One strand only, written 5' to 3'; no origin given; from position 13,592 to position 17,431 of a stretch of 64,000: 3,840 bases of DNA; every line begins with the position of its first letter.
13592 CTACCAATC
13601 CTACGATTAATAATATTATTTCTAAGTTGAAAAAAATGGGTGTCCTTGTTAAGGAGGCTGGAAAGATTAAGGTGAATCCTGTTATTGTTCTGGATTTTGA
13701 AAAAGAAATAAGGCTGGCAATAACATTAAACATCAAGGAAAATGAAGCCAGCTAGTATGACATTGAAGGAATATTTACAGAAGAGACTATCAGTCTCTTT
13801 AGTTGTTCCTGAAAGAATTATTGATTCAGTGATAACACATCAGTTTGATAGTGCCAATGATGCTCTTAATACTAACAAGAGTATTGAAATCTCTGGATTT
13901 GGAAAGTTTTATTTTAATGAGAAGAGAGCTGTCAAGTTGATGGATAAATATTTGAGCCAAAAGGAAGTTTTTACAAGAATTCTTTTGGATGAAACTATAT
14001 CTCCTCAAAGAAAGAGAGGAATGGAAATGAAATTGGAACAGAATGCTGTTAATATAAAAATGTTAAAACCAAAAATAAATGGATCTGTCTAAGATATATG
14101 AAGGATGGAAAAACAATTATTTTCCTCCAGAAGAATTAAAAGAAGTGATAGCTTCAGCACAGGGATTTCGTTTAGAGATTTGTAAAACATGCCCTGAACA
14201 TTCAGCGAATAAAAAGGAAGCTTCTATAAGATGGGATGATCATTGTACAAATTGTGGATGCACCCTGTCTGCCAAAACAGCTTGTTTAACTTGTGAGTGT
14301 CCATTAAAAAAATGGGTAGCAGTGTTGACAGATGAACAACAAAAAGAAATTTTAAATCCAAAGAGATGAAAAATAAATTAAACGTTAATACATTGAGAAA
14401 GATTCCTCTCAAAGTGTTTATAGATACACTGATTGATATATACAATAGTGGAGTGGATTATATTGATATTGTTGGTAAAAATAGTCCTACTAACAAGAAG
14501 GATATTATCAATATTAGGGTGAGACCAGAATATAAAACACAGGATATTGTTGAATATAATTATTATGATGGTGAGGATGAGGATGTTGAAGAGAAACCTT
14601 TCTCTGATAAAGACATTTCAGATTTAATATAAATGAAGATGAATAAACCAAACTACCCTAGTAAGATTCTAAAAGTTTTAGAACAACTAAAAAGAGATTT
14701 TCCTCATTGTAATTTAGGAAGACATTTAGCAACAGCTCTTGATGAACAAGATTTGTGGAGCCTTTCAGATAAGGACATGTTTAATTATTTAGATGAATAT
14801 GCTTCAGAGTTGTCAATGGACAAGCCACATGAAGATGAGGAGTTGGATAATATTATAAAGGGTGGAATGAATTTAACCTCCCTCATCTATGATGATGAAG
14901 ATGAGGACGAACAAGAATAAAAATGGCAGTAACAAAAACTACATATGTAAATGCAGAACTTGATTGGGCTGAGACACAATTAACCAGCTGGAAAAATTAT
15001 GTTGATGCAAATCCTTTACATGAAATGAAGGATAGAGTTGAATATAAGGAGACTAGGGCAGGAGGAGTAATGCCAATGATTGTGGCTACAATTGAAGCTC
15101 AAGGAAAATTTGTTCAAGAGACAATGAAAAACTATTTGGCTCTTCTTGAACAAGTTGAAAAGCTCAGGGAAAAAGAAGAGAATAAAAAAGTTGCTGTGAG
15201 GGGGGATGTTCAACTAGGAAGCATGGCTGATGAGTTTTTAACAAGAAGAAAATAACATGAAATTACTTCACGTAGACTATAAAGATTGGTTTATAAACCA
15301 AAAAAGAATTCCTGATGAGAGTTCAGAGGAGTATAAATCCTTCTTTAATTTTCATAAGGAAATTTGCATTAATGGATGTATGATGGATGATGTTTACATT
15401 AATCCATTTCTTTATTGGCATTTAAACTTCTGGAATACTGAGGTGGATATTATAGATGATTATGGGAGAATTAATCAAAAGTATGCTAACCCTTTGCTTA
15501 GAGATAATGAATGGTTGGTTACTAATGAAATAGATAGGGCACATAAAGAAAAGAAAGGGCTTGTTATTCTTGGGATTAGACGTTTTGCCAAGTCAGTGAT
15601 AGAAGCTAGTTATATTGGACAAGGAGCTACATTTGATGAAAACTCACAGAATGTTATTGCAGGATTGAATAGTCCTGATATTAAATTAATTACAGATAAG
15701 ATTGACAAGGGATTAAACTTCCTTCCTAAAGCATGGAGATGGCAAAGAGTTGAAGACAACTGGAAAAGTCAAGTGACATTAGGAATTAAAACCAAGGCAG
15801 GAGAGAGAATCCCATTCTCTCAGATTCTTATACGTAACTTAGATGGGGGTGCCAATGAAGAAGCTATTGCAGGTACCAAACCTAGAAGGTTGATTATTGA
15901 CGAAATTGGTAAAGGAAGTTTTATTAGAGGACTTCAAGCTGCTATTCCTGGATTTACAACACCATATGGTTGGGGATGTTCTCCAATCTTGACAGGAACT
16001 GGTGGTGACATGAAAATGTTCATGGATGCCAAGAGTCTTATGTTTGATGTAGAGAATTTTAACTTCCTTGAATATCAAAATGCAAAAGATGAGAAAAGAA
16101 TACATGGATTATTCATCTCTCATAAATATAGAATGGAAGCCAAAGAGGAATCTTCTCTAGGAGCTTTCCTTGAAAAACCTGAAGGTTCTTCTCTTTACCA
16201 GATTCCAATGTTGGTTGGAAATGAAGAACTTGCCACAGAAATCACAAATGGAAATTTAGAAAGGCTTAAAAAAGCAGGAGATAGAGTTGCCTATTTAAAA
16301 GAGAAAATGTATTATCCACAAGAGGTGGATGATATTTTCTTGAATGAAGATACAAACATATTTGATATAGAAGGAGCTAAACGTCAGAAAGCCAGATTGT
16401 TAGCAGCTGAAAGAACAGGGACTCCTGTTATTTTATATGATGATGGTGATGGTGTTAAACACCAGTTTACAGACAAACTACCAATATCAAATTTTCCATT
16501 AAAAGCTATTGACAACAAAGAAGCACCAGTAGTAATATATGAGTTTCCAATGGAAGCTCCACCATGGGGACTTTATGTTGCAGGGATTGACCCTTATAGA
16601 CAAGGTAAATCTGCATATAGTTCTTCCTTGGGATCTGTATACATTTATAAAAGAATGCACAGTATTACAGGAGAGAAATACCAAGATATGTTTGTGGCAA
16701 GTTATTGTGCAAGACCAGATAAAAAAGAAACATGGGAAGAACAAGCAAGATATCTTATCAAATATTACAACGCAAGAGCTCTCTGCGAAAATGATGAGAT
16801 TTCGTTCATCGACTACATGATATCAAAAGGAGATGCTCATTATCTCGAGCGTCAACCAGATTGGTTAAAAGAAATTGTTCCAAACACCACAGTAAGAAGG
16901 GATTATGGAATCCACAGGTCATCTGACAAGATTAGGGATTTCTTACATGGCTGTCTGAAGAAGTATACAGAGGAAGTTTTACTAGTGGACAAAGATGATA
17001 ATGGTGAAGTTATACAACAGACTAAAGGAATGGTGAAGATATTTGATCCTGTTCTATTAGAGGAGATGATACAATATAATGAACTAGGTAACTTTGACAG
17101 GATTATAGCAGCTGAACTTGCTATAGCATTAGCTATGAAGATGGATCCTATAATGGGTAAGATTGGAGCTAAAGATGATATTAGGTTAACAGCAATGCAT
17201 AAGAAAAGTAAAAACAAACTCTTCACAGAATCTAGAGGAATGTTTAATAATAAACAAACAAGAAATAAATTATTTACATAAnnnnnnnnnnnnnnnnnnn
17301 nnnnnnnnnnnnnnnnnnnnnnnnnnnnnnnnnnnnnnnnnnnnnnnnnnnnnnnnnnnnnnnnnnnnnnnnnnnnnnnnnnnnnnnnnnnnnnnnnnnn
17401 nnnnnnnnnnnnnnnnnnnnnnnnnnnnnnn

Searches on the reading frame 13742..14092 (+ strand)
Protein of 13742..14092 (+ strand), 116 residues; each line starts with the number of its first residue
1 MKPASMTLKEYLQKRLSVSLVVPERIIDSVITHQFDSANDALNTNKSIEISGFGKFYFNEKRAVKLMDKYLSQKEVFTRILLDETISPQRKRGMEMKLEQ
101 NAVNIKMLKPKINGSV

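Call 10: search_protein_families(library=phrogs, proteins=[window:13742-14092:+], max_evalue=0.01)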
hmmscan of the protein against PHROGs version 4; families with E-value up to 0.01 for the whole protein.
window:13742-14092:+ (116 aa): 1 family
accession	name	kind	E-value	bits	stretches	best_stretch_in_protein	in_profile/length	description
phrog_379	-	DNA, RNA and nucleotide metabolism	0.001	19.6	1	4-65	27-88/138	DNA binding protein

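Call 11: search_protein_families(library=pfam, proteins=[window:13742-14092:+], max_evalue=0.01)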
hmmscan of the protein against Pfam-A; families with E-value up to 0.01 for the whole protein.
window:13742-14092:+ (116 aa): 2 families
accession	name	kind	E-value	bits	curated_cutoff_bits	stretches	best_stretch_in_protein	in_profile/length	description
PF00216.26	Bac_DNA_binding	-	4.5e-05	24.1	22.4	1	9-63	3-57/90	Bacterial DNA-binding protein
PF18175.6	HU-CCDC81_bac_2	-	0.0081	16.5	35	0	31-62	22-53/70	CCDC81-like prokaryotic HU domain 2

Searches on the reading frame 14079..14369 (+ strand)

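Call 10: search_protein_families(library=phrogs, proteins=[window:14079-14369:+], max_evalue=0.01)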
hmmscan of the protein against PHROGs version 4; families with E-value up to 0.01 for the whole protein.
window:14079-14369:+ (96 aa): 2 families
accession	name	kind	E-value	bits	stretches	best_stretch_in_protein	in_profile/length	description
phrog_13558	-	unknown function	3.9e-06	27.8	1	31-79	28-68/69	-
phrog_37411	-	unknown function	0.00018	22.1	1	31-87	25-92/207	-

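Call 11: search_protein_families(library=pfam, proteins=[window:14079-14369:+], max_evalue=0.01)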
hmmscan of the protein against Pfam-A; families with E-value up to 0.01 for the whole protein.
window:14079-14369:+ (96 aa): 0 families

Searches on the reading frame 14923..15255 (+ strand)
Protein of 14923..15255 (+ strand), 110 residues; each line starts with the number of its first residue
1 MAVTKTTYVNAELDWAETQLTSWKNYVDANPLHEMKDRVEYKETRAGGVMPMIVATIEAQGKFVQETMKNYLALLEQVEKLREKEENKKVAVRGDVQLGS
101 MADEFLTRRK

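Call 10: search_protein_families(library=phrogs, proteins=[window:14923-15255:+], max_evalue=0.01)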
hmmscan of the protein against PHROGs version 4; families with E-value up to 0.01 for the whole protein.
window:14923-15255:+ (110 aa): 1 family
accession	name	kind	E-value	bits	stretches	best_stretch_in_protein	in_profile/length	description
phrog_19906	-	DNA, RNA and nucleotide metabolism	0.00024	21.8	1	20-98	45-123/192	DNA binding protein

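Call 11: search_protein_families(library=pfam, proteins=[window:14923-15255:+], max_evalue=0.01)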
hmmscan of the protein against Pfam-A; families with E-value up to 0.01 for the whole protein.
window:14923-15255:+ (110 aa): 1 family
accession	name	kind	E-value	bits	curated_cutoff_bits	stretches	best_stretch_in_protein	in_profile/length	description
PF03971.19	IDH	-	0.0093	14.9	25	0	43-107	575-638/734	Monomeric isocitrate dehydrogenase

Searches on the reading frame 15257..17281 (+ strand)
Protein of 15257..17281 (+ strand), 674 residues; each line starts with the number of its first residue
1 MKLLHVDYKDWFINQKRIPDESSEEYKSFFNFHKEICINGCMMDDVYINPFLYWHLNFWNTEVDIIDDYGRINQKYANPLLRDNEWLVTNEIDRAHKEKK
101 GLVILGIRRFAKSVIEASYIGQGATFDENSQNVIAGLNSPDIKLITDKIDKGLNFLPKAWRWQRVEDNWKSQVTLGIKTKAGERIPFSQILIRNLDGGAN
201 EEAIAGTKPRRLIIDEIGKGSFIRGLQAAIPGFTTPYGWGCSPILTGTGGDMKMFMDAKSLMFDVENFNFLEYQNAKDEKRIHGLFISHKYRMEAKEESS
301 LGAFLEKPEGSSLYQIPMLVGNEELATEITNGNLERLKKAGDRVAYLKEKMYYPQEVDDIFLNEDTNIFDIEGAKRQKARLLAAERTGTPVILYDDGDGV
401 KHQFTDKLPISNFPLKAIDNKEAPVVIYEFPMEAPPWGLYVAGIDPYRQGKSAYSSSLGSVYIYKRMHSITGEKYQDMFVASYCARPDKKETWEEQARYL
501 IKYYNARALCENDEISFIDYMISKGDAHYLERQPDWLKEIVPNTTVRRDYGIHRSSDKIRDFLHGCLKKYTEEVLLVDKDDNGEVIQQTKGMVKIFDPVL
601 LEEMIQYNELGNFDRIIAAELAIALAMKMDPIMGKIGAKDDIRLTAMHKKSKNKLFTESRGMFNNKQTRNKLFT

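Call 10: search_protein_families(library=phrogs, proteins=[window:15257-17281:+], max_evalue=0.01)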
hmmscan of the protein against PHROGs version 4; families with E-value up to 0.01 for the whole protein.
window:15257-17281:+ (674 aa): 1 family
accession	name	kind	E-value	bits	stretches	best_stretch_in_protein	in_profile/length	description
phrog_6681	-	head and packaging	1.2e-80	272.8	1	15-666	80-749/758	terminase large subunit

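Call 11: search_protein_families(library=pfam, proteins=[window:15257-17281:+], max_evalue=0.01)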
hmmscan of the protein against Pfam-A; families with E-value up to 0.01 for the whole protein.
window:15257-17281:+ (674 aa): 0 families

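Call 12: find_related_loci(query=window:15257-17281:+, collection=viral_contigs, flank=8000)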
Query window:15257-17281:+ (674 aa) in viral_contigs; peptide patterns used: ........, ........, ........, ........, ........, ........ (x = any residue, [..] = any of these).
538 stretches matched a pattern; 531 encode a relative of the query (tblastn E <= 1e-3); the best 80 are kept; 80 distinct loci.
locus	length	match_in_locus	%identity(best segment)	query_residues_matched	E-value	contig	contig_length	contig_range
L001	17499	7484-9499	87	1-673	0e+0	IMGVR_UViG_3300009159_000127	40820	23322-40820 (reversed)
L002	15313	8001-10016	87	1-673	0e+0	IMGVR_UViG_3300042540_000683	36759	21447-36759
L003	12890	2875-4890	87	1-673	0e+0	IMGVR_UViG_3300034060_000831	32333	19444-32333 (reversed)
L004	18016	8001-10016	87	1-673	0e+0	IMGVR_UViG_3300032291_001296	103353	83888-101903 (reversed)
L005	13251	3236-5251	86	1-673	0e+0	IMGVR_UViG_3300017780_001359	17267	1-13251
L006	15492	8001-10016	87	1-673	0e+0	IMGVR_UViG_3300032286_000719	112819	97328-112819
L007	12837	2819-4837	86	1-674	0e+0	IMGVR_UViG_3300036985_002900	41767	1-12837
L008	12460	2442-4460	86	1-674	0e+0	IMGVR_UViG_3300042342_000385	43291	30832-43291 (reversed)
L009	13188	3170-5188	86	1-674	0e+0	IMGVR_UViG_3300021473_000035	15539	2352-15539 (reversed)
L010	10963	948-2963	86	1-673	0e+0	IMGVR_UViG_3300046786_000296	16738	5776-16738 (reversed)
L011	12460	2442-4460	86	1-674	0e+0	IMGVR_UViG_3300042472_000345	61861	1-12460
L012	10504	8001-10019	86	1-674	0e+0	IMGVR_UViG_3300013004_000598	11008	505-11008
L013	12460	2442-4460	86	1-674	0e+0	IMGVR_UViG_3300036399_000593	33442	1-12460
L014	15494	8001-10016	86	1-673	0e+0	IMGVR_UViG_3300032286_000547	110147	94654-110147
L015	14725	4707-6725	86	1-674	0e+0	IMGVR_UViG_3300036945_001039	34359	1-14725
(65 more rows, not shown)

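Call 85: search_dna_similar(query=window:15257-17281:+, collection=phages, mode=protein, max_rows=25)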
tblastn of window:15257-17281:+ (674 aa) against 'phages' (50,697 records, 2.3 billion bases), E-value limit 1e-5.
Records with a match: 89; places in all: 89; records where one place covers at least 80% of the query: 37.
Best place of each record, by identity: <60% 89.
By first word of the organism name: uncultured 33; Flavobacterium 29; Cellulophaga 9; Bacteriophage 6; Bacteroides 3; Azobacteroides 2; IAS 2; Leptolyngbya 1; phage 1; Bohxovirus 1; and 2 more.
By host as written in the record: - 42; Flavobacterium psychrophilum 950106-1/1 12; Flavobacterium psychrophilum 020612-2/1 3; Flavobacterium psychrophilum strain FPS-D10 3; Cellulophaga baltica #18 2; Cellulophaga baltica #4 2; Cellulophaga baltica #17 2; Cellulophaga baltica #14 2; and 15 more.
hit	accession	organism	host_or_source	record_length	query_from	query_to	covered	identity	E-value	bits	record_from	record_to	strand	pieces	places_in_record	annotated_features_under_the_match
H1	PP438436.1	Leptolyngbya phage Lbo-JY46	Leptolyngbya boryana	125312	6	615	91%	39.8%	9e-132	434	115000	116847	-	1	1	hypothetical protein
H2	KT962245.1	Cellulophaga phage phi4:1_13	Cellulophaga baltica #13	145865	10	615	90%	30.9%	3e-66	243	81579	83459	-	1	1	hypothetical protein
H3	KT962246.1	Cellulophaga phage phi4:1_18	Cellulophaga baltica #18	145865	10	615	90%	30.9%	3e-66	243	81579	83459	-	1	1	hypothetical protein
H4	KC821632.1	Cellulophaga phage phi4:1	Cellulophaga baltica #4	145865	10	615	90%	30.9%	3e-66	243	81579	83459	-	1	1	hypothetical protein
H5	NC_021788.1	Cellulophaga phage phi4:1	Cellulophaga baltica #4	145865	10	615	90%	30.9%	3e-66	243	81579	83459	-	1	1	terminase large subunit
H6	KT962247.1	Cellulophaga phage phi17:2_18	Cellulophaga baltica #18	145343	10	615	90%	30.9%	3e-66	243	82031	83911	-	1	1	hypothetical protein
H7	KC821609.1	Cellulophaga phage phi17:2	Cellulophaga baltica #17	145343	10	615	90%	30.9%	3e-66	243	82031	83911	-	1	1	hypothetical protein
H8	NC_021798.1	Cellulophaga phage phi17:2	Cellulophaga baltica #17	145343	10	615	90%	30.9%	3e-66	243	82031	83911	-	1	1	terminase large subunit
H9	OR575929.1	phage csAssE-Sib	human gut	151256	3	615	91%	30.5%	3e-44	256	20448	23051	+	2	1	terminase large subunit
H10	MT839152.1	Bacteriophage sp.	human fecal samples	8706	10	615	81%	30.3%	5e-34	255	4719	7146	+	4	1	record has no annotation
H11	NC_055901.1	uncultured phage cr130_1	Rhesus macaque feces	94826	23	615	88%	26.9%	1e-32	141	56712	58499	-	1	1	terminase large subunit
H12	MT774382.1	uncultured phage cr10_1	human feces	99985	21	615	88%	26.8%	7e-40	164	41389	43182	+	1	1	terminase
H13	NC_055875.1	uncultured phage cr10_1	human feces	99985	21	615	88%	26.8%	7e-40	164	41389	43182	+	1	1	terminase large subunit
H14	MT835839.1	Bacteriophage sp.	human fecal samples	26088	21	615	88%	26.7%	4e-32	139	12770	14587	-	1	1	record has no annotation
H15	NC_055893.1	uncultured phage cr4_1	human feces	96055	19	615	89%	26.6%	3e-29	130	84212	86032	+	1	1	terminase large subunit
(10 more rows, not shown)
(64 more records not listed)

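Call 86: get_annotated_region(hit=H1, flank=5000)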
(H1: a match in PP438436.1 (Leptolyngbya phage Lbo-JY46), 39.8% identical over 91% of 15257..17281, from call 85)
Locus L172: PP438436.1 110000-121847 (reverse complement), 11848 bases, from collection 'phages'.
description: Leptolyngbya phage Lbo-JY46, complete genome.
organism: Leptolyngbya phage Lbo-JY46 (NCBI taxid 3128135)
taxonomy: Viruses; Duplodnaviria; Heunggongvirae; Uroviricota; Caudoviricetes
host: Leptolyngbya boryana; source: China; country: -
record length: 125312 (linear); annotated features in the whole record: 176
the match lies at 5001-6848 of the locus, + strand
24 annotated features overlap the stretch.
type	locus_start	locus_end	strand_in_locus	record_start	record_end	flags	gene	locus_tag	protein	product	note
tRNA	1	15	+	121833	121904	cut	-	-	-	tRNA-Gly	-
CDS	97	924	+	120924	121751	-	-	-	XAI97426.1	homing endonuclease protein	-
tRNA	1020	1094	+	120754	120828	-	-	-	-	tRNA-Asp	-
tRNA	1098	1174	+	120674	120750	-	-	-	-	tRNA-Met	-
tRNA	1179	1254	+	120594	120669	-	-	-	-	tRNA-Ile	-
tRNA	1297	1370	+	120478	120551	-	-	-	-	tRNA-Ala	-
CDS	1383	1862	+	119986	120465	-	-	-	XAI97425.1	hypothetical protein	bacteriophage KVP40, Orf299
tRNA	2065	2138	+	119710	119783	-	-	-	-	tRNA-Leu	-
tRNA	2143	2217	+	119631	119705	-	-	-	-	tRNA-Leu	-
CDS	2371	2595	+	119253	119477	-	-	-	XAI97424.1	hypothetical protein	-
tRNA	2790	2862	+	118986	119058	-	-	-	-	tRNA-Pro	-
tRNA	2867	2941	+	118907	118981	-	-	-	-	tRNA-Thr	-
tRNA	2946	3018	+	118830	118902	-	-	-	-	tRNA-Phe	-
tRNA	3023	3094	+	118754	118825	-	-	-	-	tRNA-Gln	-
tRNA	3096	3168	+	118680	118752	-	-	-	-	tRNA-His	-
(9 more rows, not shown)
